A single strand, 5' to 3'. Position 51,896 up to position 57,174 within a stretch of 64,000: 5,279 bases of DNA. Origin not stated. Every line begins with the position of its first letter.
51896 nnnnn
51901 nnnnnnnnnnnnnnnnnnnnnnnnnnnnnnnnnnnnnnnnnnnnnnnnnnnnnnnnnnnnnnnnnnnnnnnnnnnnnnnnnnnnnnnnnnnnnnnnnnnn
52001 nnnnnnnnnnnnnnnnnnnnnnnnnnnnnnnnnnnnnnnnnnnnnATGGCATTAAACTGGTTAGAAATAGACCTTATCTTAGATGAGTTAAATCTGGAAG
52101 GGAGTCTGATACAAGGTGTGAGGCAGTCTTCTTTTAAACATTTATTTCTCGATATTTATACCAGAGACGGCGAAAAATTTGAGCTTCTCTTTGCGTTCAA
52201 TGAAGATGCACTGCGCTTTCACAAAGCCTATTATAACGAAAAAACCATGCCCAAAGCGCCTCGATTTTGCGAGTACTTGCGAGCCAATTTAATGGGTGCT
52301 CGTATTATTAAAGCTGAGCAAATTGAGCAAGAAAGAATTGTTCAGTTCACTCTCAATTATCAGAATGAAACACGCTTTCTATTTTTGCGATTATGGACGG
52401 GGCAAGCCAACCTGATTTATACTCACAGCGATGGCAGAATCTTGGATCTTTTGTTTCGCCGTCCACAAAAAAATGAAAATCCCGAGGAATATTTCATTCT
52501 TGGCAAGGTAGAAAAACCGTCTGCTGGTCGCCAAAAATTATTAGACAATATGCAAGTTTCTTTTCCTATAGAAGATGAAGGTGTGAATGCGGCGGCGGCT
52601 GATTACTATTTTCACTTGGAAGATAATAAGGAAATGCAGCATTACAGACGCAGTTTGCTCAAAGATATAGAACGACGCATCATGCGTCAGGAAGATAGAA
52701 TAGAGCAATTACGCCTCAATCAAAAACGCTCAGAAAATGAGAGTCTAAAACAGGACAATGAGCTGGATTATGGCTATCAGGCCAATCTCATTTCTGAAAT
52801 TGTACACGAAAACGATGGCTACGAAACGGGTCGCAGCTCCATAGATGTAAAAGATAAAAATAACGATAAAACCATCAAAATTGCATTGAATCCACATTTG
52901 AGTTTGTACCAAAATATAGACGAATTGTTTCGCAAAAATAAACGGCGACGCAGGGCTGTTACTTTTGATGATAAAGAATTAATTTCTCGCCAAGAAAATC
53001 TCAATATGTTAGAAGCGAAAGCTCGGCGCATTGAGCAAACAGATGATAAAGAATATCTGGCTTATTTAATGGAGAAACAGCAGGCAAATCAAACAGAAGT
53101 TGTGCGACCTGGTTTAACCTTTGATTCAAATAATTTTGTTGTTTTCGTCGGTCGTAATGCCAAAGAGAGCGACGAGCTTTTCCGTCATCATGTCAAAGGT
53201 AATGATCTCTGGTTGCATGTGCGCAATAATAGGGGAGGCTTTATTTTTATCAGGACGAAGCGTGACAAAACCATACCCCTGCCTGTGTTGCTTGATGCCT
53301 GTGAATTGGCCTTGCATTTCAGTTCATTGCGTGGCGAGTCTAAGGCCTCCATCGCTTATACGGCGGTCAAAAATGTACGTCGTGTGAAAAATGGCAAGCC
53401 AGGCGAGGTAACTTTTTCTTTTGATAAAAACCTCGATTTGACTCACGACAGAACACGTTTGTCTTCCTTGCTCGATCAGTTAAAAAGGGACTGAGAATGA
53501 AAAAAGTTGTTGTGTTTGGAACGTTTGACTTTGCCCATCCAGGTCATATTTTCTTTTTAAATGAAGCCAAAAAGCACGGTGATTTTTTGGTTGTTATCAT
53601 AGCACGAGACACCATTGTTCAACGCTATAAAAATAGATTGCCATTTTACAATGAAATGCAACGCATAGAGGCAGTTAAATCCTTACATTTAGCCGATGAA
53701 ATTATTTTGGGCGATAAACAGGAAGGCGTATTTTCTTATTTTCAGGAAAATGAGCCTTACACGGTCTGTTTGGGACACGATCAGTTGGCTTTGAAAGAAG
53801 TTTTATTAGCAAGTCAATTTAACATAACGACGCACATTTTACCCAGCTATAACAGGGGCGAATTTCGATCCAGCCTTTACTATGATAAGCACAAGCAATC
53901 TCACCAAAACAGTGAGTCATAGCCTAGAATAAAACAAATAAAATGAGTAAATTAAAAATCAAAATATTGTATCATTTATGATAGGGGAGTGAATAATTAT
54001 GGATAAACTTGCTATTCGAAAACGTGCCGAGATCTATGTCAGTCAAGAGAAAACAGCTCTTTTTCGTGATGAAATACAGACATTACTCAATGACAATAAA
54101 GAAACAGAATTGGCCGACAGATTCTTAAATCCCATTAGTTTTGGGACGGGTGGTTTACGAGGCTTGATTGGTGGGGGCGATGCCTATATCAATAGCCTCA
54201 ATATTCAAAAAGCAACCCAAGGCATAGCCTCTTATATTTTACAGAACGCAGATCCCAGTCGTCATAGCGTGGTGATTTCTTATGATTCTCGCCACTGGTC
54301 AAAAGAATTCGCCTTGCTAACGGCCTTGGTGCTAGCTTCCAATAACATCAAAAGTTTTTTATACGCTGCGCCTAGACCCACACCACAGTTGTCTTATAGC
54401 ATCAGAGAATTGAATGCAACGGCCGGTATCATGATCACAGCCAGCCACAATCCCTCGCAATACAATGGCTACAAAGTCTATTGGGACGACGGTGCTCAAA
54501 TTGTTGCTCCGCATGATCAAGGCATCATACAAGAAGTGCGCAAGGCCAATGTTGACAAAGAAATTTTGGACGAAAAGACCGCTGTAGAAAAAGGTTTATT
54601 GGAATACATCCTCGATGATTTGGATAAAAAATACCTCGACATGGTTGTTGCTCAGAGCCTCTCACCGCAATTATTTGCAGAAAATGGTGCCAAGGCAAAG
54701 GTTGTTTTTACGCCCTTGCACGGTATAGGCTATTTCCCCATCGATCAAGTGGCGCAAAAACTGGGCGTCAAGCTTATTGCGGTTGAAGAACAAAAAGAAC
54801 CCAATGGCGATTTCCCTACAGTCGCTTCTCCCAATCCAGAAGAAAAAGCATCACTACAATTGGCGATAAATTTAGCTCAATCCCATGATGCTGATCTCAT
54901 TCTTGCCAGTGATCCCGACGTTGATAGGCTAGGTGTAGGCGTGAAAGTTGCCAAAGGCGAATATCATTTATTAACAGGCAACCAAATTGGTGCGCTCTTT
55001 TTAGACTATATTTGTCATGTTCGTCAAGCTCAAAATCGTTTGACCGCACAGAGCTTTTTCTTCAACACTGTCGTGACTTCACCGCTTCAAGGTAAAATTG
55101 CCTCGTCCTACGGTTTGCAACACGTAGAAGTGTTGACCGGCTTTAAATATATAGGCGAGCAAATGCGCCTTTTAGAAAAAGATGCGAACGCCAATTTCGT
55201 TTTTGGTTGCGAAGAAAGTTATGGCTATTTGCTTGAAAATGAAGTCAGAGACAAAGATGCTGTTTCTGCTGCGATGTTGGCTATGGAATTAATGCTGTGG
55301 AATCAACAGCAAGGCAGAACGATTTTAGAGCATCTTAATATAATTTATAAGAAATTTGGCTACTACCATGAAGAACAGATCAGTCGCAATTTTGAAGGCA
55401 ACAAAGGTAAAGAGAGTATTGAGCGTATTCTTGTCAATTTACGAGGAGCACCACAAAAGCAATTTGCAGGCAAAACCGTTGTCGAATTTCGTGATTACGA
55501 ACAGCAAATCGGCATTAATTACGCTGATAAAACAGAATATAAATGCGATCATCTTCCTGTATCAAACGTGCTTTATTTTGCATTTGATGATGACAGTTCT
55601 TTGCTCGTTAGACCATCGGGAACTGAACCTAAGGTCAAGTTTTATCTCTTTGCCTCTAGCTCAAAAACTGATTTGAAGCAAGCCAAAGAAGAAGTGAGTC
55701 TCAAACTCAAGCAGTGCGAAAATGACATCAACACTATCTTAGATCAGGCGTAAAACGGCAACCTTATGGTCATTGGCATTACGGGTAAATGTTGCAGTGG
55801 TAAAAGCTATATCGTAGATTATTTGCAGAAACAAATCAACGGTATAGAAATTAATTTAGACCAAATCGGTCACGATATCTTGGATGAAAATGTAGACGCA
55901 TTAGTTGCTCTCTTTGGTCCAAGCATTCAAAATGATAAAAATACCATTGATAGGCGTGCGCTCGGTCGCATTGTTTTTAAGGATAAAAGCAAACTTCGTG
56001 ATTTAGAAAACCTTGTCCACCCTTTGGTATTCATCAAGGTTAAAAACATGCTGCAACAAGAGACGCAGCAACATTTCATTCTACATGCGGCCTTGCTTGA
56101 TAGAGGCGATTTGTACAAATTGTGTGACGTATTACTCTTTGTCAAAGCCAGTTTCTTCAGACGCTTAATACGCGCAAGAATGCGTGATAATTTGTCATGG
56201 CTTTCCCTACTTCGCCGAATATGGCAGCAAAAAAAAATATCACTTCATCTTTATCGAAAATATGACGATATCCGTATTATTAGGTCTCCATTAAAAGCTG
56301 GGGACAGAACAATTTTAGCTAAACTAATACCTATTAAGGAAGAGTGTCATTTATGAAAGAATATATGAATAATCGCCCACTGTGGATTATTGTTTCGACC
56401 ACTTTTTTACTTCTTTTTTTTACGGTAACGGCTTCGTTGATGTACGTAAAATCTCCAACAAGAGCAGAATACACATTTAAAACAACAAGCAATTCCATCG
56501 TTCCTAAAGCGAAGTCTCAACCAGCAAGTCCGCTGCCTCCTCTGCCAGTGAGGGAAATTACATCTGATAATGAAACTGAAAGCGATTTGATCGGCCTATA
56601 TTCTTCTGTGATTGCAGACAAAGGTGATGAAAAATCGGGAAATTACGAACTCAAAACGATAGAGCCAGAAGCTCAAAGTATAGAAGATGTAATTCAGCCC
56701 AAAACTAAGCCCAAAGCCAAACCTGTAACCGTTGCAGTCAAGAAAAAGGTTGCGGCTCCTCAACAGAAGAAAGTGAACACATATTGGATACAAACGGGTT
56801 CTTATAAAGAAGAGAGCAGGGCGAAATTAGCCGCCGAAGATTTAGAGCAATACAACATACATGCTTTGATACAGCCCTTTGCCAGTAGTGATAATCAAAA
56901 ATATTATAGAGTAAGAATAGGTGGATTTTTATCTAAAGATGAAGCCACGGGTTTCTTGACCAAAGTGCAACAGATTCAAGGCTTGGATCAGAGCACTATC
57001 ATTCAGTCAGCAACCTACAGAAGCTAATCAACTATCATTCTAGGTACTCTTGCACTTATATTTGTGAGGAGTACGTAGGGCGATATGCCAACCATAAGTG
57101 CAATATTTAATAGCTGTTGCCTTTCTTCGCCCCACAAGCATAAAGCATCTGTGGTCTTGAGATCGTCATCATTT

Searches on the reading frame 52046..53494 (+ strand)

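Call 18: search_protein_families(library=pfam, proteins=[window:52046-53494:+], max_evalue=0.0001)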
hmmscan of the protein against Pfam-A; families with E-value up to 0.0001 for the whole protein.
window:52046-53494:+ (482 aa): 2 families
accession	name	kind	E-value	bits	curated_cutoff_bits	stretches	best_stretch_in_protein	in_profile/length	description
PF05833.16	NFACT_N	-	7.6e-28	97.9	31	2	11-139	8-143/456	NFACT N-terminal and middle domains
PF05670.18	NFACT-R_1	-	9.1e-13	49.2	29.8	1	360-456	7-109/112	NFACT protein RNA binding domain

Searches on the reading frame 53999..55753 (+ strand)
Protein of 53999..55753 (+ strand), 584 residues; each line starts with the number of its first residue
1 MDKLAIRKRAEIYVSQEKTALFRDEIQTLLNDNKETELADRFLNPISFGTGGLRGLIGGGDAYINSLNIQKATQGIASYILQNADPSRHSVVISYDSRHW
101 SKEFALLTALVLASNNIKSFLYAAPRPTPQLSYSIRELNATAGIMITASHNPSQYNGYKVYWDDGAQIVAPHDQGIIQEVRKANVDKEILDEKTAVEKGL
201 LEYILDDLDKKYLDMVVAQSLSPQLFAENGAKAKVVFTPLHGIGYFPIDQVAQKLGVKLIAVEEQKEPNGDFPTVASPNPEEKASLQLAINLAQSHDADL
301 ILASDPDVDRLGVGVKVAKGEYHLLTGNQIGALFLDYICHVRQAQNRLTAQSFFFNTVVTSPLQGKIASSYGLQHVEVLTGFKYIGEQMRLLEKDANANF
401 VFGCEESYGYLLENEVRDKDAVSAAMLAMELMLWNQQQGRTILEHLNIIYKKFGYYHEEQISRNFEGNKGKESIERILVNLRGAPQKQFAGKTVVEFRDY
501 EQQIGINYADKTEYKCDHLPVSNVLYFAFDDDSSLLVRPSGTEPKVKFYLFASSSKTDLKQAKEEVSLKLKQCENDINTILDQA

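Call 18: search_protein_families(library=pfam, proteins=[window:53999-55753:+], max_evalue=0.0001)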
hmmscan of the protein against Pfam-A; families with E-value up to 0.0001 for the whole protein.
window:53999-55753:+ (584 aa): 4 families
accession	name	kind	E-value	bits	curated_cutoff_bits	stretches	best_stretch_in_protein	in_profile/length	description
PF02878.22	PGM_PMM_I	-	2.3e-38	131.4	22.5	1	47-183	3-134/138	Phosphoglucomutase/phosphomannomutase, alpha/beta/alpha domain I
PF02879.22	PGM_PMM_II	-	5.6e-24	85.1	29.3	1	211-313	2-98/103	Phosphoglucomutase/phosphomannomutase, alpha/beta/alpha domain II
PF02880.22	PGM_PMM_III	-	9.6e-19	68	20.7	1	327-449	2-111/115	Phosphoglucomutase/phosphomannomutase, alpha/beta/alpha domain III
PF00408.26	PGM_PMM_IV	-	1e-05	25.9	23.1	1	529-566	29-65/68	Phosphoglucomutase/phosphomannomutase, C-terminal domain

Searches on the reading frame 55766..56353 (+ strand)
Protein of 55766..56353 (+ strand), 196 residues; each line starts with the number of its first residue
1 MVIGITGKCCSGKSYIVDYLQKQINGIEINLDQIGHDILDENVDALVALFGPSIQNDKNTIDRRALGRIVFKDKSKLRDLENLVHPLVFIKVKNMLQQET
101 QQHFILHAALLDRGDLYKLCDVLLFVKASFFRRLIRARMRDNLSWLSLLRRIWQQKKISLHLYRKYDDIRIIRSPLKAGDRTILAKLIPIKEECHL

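Call 76: search_protein_families(library=pfam, proteins=[window:55766-56353:+], max_evalue=0.1)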
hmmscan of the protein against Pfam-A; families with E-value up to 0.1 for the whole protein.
window:55766-56353:+ (196 aa): 3 families
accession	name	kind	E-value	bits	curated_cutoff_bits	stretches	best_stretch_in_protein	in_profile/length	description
PF01121.26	CoaE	-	7.9e-25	88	27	1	1-157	1-160/180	Dephospho-CoA kinase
PF13238.12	AAA_18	-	0.0005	21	29.4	1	3-74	1-55/128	AAA domain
PF12510.13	Smoothelin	-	0.093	13.1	23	0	132-141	36-45/50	Smoothelin cytoskeleton protein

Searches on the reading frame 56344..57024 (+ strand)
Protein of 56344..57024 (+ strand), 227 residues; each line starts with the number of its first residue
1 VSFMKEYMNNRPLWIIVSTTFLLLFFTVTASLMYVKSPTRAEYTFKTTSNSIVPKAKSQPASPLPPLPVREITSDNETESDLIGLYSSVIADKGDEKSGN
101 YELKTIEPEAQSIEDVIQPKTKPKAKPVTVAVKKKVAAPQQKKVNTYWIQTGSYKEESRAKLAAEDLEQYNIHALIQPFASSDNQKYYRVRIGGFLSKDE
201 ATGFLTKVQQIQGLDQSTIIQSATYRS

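Call 76: search_protein_families(library=pfam, proteins=[window:56344-57024:+], max_evalue=0.1)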
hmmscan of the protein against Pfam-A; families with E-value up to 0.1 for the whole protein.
window:56344-57024:+ (227 aa): 1 family
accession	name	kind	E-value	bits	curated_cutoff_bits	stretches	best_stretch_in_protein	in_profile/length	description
PF05036.18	SPOR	-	1.5e-13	51.3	21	1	145-215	3-71/76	SPOR domain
